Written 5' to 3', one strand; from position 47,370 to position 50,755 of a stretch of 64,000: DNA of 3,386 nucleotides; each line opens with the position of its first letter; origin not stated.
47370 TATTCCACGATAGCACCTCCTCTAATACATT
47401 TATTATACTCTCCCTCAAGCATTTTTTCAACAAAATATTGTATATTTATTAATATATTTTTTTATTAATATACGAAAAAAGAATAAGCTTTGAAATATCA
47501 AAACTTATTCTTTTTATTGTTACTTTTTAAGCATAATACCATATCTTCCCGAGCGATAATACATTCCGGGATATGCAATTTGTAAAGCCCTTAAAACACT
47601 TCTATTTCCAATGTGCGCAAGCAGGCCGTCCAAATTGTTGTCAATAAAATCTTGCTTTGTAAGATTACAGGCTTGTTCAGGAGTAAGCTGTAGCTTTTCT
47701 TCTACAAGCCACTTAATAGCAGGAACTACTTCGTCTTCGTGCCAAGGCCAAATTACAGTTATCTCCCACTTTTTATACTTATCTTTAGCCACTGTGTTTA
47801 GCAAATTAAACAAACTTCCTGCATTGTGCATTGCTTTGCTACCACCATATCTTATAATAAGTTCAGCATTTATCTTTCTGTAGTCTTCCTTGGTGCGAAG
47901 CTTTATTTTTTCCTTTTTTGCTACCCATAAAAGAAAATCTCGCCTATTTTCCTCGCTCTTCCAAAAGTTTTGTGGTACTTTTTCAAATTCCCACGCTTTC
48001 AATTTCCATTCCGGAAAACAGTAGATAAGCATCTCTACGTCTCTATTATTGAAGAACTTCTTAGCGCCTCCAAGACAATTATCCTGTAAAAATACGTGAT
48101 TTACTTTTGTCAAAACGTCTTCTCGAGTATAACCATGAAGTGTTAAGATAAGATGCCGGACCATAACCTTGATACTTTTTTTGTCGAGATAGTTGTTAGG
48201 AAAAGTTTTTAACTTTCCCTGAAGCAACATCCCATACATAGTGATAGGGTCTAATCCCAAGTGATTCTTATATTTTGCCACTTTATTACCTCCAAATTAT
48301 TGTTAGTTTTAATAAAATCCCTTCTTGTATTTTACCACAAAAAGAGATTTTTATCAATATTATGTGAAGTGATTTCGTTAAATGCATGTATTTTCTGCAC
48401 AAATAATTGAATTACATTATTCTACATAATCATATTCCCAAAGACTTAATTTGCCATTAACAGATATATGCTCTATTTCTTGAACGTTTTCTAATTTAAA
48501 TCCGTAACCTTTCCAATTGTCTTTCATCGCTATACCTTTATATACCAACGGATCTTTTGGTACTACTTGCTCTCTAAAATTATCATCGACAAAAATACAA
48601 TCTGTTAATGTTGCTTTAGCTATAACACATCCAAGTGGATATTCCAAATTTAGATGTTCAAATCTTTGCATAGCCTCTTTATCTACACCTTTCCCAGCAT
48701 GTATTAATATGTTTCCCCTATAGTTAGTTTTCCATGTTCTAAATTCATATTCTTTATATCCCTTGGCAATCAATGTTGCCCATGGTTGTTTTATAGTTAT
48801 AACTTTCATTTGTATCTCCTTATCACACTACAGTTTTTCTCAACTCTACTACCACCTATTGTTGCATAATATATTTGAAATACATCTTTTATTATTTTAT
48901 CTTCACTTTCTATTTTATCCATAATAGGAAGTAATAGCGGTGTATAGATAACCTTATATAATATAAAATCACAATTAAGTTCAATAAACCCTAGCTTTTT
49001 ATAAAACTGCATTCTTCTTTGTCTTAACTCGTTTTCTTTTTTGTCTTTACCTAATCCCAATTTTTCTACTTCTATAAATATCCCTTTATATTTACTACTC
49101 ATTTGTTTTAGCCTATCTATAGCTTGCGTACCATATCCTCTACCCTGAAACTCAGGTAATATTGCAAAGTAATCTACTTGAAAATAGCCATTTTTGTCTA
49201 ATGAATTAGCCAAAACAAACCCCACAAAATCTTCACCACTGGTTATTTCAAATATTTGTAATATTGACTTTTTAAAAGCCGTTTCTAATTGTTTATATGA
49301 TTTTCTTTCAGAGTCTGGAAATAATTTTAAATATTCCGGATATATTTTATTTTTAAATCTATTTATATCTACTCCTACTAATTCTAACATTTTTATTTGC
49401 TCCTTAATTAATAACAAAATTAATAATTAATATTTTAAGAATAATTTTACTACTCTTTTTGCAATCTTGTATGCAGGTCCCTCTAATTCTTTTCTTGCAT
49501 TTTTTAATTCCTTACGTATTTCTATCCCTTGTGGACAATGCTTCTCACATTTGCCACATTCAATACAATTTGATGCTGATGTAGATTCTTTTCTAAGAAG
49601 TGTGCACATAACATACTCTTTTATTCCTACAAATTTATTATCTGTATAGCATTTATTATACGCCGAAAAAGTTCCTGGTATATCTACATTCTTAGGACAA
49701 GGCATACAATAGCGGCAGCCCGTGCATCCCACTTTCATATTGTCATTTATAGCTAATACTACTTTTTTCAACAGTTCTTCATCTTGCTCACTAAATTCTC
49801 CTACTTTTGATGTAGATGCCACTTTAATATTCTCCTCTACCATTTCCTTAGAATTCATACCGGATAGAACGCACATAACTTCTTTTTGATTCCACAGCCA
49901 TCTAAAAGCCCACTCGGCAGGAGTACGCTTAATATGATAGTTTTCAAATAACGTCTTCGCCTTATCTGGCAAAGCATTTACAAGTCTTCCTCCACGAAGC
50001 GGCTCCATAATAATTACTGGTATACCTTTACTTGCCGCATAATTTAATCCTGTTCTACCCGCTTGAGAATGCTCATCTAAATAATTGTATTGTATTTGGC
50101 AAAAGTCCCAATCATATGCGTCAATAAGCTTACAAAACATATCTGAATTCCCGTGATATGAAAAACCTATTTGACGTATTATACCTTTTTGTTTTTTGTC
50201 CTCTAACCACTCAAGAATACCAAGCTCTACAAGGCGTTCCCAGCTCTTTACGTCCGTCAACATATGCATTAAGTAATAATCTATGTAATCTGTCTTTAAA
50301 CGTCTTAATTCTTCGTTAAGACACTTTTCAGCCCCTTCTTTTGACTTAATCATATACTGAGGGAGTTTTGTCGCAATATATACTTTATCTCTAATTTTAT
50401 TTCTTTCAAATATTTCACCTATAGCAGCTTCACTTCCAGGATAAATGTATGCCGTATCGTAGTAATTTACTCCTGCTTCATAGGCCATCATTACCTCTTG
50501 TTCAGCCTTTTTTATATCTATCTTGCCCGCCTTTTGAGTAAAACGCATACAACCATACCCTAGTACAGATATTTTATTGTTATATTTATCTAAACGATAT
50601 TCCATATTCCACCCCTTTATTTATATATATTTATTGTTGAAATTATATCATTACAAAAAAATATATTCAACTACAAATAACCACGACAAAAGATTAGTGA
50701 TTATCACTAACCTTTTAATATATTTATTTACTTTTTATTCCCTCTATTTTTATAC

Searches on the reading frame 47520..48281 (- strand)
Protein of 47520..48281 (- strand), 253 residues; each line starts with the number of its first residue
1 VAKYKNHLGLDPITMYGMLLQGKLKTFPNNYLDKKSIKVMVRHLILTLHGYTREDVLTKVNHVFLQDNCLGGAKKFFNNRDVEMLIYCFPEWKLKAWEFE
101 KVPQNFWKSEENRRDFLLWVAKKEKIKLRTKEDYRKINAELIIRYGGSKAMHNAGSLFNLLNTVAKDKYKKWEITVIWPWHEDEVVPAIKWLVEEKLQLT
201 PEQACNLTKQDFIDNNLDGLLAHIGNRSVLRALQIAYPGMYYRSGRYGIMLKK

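Call 3: search_protein_families(library=pfam, proteins=[window:47520-48281:-], max_evalue=0.01)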
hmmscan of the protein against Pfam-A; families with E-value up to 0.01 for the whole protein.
window:47520-48281:- (253 aa): 1 family
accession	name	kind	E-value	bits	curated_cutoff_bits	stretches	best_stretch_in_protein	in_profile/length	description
PF13255.11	DUF4046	-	1.3e-06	29.3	22.8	0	13-91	2-87/90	Protein of unknown function (DUF4046)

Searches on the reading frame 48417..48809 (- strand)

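Call 3: search_protein_families(library=pfam, proteins=[window:48417-48809:-], max_evalue=0.01)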
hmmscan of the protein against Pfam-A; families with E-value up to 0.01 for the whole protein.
window:48417-48809:- (130 aa): 1 family
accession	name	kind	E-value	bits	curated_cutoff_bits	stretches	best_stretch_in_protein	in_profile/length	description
PF04266.20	ASCH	-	3.4e-06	28.1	21.2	1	4-80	1-60/103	ASCH domain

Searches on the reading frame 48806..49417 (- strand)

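Call 3: search_protein_families(library=pfam, proteins=[window:48806-49417:-], max_evalue=0.01)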
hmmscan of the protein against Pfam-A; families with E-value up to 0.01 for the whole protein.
window:48806-49417:- (203 aa): 4 families
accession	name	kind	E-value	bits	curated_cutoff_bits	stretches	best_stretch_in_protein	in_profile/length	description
PF13508.13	Acetyltransf_7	-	1.1e-09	38.9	27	1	60-145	10-83/84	Acetyltransferase (GNAT) domain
PF00583.31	Acetyltransf_1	-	7.7e-09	36.3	20.7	1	27-144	10-116/116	Acetyltransferase (GNAT) family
PF13673.13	Acetyltransf_10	-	3.1e-05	24.4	23.6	1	39-147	17-110/128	Acetyltransferase (GNAT) domain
PF13302.13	Acetyltransf_3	-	0.0038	18.3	25.4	1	37-106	34-107/138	Acetyltransferase (GNAT) domain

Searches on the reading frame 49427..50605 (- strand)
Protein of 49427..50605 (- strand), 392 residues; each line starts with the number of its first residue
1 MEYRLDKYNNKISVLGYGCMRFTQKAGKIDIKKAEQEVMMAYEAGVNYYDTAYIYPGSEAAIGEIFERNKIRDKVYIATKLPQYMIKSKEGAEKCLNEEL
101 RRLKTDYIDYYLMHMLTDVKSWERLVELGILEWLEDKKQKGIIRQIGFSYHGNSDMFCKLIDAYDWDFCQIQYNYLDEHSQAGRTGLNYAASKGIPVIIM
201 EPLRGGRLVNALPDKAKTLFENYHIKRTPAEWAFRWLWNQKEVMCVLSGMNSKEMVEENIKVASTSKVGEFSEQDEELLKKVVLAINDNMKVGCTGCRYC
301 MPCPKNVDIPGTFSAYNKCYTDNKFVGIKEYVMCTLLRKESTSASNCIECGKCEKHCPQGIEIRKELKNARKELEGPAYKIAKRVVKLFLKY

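Call 3: search_protein_families(library=pfam, proteins=[window:49427-50605:-], max_evalue=0.01)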
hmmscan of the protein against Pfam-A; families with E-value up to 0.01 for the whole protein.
window:49427-50605:- (392 aa): 10 families
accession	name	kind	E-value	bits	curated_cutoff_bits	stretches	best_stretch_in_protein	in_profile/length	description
PF00248.27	Aldo_ket_red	-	1.2e-40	139.9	24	1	15-265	2-276/291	Aldo/keto reductase family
PF13187.11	Fer4_9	-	2.7e-08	34.1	27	1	294-360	2-50/52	4Fe-4S dicluster domain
PF13746.11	Fer4_18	-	2.5e-05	24.9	27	1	338-368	52-82/114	4Fe-4S dicluster domain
PF13534.11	Fer4_17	-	2.8e-05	25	22.2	1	294-361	2-60/61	4Fe-4S dicluster domain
PF13183.11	Fer4_8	-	0.00081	20.3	27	1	344-376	2-35/68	4Fe-4S dicluster domain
PF00037.32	Fer4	-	0.0011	19.2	21.1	1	345-360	6-21/24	4Fe-4S binding domain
PF13237.11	Fer4_10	-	0.0019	18.5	25.5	1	344-372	6-37/53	4Fe-4S dicluster domain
PF14697.11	Fer4_21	-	0.0022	18.5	35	0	344-362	5-27/59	4Fe-4S dicluster domain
PF12797.12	Fer4_2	-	0.0046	17.3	24.5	1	344-358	7-21/22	4Fe-4S binding domain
PF12837.12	Fer4_6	-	0.0076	16.6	25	1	344-358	6-20/24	4Fe-4S binding domain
